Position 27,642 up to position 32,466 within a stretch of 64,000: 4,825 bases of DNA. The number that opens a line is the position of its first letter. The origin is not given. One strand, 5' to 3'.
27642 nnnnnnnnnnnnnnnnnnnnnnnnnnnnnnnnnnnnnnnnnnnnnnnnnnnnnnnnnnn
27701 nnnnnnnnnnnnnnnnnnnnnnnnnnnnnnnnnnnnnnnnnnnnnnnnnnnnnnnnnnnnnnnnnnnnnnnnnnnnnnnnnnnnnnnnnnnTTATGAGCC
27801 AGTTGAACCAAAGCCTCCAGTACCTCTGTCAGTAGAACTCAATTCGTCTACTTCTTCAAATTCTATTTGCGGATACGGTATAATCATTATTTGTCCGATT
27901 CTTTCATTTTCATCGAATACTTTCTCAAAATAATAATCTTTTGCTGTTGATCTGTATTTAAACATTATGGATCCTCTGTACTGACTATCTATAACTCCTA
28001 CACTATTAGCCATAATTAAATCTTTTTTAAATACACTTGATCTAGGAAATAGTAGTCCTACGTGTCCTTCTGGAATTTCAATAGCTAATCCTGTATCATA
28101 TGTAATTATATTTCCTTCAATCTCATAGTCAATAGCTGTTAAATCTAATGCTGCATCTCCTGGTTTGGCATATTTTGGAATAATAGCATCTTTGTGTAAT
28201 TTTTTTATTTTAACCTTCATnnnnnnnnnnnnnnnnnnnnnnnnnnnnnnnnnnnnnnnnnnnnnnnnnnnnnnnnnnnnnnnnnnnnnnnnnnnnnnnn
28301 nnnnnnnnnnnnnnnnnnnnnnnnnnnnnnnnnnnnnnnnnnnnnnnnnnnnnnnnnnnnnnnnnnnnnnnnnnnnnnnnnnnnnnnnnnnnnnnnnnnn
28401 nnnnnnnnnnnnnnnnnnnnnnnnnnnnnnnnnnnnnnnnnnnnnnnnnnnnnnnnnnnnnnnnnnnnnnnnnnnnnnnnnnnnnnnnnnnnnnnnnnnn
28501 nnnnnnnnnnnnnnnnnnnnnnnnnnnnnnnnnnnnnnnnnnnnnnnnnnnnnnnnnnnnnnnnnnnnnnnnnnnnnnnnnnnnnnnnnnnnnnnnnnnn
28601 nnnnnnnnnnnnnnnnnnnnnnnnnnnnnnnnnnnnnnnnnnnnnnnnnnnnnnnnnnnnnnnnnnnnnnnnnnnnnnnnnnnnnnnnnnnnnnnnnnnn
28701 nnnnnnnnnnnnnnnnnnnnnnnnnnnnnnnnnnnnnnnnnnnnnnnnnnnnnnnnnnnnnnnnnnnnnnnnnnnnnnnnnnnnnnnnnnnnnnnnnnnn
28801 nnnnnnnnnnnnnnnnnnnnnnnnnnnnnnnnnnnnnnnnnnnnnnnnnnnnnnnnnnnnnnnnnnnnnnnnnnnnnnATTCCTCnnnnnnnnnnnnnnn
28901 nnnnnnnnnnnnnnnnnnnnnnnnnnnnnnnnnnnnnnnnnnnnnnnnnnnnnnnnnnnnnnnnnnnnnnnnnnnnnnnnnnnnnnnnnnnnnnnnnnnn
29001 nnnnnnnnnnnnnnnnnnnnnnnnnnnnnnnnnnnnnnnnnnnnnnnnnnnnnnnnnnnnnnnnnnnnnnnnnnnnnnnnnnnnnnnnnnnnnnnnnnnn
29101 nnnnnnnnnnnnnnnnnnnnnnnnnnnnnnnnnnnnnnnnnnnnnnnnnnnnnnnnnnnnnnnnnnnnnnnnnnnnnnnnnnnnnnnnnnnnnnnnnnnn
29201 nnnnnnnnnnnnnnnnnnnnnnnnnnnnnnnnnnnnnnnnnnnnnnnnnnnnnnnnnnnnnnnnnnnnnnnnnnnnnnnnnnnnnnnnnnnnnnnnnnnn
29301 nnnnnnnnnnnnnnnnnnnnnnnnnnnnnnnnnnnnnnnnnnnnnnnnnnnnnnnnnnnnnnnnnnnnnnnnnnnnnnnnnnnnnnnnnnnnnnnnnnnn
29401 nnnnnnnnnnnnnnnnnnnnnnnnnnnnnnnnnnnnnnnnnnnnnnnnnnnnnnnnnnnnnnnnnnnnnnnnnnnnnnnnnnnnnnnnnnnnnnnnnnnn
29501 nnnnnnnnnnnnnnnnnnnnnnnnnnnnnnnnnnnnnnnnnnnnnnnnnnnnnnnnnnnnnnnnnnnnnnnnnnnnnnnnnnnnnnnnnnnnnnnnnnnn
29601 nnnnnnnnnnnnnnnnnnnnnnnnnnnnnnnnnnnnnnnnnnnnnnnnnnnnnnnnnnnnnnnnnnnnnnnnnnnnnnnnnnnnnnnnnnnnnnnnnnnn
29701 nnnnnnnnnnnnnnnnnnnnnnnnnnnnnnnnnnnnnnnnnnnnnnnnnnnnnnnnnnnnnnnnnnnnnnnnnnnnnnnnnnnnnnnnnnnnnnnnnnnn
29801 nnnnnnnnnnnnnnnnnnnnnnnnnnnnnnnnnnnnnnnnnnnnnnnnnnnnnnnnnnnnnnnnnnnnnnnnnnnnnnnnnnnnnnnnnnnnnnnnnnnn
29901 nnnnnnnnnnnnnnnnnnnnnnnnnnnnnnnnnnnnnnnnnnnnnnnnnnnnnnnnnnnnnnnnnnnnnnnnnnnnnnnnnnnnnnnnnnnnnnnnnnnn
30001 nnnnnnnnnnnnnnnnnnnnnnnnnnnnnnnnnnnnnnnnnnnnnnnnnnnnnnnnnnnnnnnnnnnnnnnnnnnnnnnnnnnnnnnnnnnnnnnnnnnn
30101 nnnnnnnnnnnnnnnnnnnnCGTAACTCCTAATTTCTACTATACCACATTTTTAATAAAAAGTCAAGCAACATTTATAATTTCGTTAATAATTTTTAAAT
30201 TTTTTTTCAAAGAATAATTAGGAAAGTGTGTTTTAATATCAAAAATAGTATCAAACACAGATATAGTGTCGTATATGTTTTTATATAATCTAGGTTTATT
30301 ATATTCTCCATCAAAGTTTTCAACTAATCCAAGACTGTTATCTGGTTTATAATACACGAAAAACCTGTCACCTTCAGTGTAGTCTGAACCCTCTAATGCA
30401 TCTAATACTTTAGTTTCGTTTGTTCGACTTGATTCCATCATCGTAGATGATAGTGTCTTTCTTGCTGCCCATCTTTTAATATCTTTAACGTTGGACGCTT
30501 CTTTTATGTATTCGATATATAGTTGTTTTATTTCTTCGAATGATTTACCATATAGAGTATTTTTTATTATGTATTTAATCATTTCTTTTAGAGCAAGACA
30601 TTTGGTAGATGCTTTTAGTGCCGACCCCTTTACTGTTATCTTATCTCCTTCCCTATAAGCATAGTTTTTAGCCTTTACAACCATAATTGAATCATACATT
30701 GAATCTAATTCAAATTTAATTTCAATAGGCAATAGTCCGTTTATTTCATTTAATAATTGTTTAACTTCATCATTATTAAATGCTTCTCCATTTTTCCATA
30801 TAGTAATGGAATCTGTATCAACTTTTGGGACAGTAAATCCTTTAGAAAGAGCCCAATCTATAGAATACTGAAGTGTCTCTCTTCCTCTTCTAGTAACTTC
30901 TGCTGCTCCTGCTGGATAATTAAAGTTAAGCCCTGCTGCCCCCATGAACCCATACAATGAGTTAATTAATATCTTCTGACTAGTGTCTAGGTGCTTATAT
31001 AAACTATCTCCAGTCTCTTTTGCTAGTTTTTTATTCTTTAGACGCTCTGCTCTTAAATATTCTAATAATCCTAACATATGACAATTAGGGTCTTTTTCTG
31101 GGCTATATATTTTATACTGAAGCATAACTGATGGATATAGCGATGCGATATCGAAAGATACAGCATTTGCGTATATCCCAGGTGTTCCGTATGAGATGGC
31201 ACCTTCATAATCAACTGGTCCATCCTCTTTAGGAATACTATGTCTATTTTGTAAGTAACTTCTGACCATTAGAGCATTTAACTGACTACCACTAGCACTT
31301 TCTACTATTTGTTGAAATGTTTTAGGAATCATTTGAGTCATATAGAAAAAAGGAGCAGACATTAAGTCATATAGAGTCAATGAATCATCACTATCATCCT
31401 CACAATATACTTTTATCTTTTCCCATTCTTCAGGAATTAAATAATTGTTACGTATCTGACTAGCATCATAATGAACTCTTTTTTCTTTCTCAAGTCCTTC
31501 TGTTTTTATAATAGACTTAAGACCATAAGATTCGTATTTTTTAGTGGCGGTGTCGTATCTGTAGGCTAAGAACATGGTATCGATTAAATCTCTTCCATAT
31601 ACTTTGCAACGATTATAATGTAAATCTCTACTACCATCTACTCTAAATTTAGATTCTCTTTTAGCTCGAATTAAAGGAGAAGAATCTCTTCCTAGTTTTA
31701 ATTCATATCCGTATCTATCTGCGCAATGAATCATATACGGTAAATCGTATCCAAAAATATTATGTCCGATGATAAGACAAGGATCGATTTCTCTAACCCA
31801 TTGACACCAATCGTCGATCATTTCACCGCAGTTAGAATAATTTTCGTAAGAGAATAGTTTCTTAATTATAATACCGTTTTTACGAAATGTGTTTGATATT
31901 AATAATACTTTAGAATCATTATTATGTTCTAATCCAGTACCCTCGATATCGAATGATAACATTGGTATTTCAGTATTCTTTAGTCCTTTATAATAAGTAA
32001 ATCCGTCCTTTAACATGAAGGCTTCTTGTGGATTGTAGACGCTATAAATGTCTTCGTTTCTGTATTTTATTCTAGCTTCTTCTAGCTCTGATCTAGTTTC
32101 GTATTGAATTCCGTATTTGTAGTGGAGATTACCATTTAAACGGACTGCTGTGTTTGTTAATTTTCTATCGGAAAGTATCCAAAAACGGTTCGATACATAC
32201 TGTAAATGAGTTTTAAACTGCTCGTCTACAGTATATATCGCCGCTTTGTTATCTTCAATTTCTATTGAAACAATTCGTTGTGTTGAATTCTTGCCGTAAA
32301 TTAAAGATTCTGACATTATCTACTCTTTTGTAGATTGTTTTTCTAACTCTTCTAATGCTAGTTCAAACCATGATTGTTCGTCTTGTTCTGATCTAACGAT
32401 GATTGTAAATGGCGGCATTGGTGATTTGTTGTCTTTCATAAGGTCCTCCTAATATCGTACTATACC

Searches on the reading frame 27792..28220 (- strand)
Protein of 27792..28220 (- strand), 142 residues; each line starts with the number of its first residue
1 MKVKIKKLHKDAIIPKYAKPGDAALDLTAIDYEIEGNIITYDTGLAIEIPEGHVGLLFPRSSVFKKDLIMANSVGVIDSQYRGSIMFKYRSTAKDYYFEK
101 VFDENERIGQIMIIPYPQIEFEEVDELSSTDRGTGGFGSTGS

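Call 93: search_protein_families(library=pfam, proteins=[window:27792-28220:-], max_evalue=0.001)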
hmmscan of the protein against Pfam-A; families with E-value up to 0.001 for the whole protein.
window:27792-28220:- (142 aa): 2 families
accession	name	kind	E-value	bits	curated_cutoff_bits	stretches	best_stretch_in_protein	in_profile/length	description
PF00692.24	dUTPase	-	3.7e-21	75.7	22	1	11-141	2-129/129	dUTPase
PF22769.1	DCD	-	1.4e-05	25.7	27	1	46-112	86-149/153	dCTP deaminase-like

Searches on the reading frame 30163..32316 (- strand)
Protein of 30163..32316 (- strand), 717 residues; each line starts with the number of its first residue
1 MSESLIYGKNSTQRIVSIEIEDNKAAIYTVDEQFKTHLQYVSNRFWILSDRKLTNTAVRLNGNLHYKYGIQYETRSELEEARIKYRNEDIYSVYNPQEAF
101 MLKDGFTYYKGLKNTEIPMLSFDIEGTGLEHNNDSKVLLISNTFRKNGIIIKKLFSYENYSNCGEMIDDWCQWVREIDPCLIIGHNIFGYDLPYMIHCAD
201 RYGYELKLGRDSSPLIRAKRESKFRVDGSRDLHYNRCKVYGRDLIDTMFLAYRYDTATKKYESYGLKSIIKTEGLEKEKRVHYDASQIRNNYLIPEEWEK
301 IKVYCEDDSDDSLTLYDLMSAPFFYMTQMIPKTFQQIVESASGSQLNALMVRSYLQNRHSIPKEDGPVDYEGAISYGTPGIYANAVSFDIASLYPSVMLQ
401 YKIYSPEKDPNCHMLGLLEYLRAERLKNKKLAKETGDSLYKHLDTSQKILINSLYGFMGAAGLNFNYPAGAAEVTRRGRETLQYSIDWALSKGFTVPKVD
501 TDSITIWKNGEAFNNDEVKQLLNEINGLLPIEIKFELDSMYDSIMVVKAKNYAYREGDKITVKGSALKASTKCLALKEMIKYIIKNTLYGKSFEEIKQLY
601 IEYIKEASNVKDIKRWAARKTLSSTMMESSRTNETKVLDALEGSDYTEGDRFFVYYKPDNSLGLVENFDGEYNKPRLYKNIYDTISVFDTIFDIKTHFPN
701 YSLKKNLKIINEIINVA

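Call 64: search_protein_families(library=pfam, proteins=[window:30163-32316:-], max_evalue=0.001)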
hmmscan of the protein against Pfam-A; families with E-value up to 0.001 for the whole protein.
window:30163-32316:- (717 aa): 3 families
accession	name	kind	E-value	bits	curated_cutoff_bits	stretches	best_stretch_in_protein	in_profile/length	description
PF00136.26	DNA_pol_B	-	2e-15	57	23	1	417-609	123-350/453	DNA polymerase family B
PF03104.25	DNA_pol_B_exo1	-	7.4e-10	39.1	23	1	114-269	85-242/242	DNA polymerase family B, exonuclease domain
PF13482.12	RNase_H_2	-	0.00082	19.8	22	0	122-319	3-164/165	RNase_H superfamily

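Call 77: search_dna_similar(query=window:30163-32316:-, collection=phages, mode=protein, max_rows=15)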
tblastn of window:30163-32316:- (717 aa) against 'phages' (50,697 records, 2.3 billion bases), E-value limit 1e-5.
Records with a match: 74; places in all: 74; records where one place covers at least 80% of the query: 5.
Best place of each record, by identity: <60% 74.
By first word of the organism name: Gordonia 53; Salinibacter 10; Rhodococcus 4; Anabaena 3; Nostoc 3; Dolichospermum 1.
By host as written in the record: Gordonia rubripertincta NRRL B-16540 35; Gordonia terrae 3612 15; Salinibacter ruber M31 4; Salinibacter ruber M8 4; Rhodococcus equi 4; - 3; Nostoc sp. PCC7210 2; Anabaena sp. PCC 7120 1; and 6 more.
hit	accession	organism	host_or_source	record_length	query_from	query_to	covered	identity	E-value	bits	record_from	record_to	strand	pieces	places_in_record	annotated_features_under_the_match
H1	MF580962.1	Salinibacter virus M31CR41-3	Salinibacter ruber M31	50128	3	622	86%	27.5%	3e-44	177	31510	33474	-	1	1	DNA polymerase elongation subunit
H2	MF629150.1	Salinibacter phage SRUTV-1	-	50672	3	622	86%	27.5%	3e-44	177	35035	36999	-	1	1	DNA polymerase elongation subunit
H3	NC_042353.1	Salinibacter phage SRUTV-1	-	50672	3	622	86%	27.5%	3e-44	177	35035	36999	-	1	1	DNA polymerase elongation subunit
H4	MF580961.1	Salinibacter phage M31CR41-2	Salinibacter ruber M31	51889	3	622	86%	27.5%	4e-44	177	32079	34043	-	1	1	DNA polymerase elongation subunit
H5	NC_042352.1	Salinibacter phage M31CR41-2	Salinibacter ruber M31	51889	3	622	86%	27.5%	4e-44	177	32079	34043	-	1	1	DNA polymerase elongation subunit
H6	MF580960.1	Salinibacter phage M31CC-1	Salinibacter ruber M31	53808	1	567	79%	28.8%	2e-50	197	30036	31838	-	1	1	DNA polymerase elongation subunit | hypothetical protein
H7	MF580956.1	Salinibacter phage M8CC-19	Salinibacter ruber M8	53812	1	567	79%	28.8%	2e-50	197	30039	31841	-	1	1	DNA polymerase elongation subunit | hypothetical protein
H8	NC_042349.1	Salinibacter phage M8CC-19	Salinibacter ruber M8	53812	1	567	79%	28.8%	2e-50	197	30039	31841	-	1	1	DNA polymerase elongation subunit | hypothetical protein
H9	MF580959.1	Salinibacter phage M8CRM-1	Salinibacter ruber M8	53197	1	567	79%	28.4%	1e-49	194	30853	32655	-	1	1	DNA polymerase elongation subunit | hypothetical protein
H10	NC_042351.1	Salinibacter phage M8CRM-1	Salinibacter ruber M8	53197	1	567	79%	28.4%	1e-49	194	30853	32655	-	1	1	DNA polymerase elongation subunit | hypothetical protein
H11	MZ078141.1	Anabaena phage Elbi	Anabaena sp. PCC 7120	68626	115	506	55%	25.7%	3e-19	99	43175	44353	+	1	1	DNA polymerase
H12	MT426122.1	Nostoc phage YongM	Nostoc sp. FACHB-596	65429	116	504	54%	25.5%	9e-21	104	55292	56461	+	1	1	DNA polymerase delta catalytic subunit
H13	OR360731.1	Anabaena phage A-1(L)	Nostoc sp. PCC 7120 = FACHB-418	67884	116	504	54%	25.4%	4e-21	105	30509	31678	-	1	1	DNA polymerase delta catalytic subunit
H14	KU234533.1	Nostoc phage A1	Nostoc sp. PCC7210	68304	116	504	54%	25.4%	4e-21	105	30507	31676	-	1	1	DNA polymerase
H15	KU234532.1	Nostoc phage N1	Nostoc sp. PCC7210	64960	115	506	55%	25.1%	1e-20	103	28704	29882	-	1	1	DNA polymerase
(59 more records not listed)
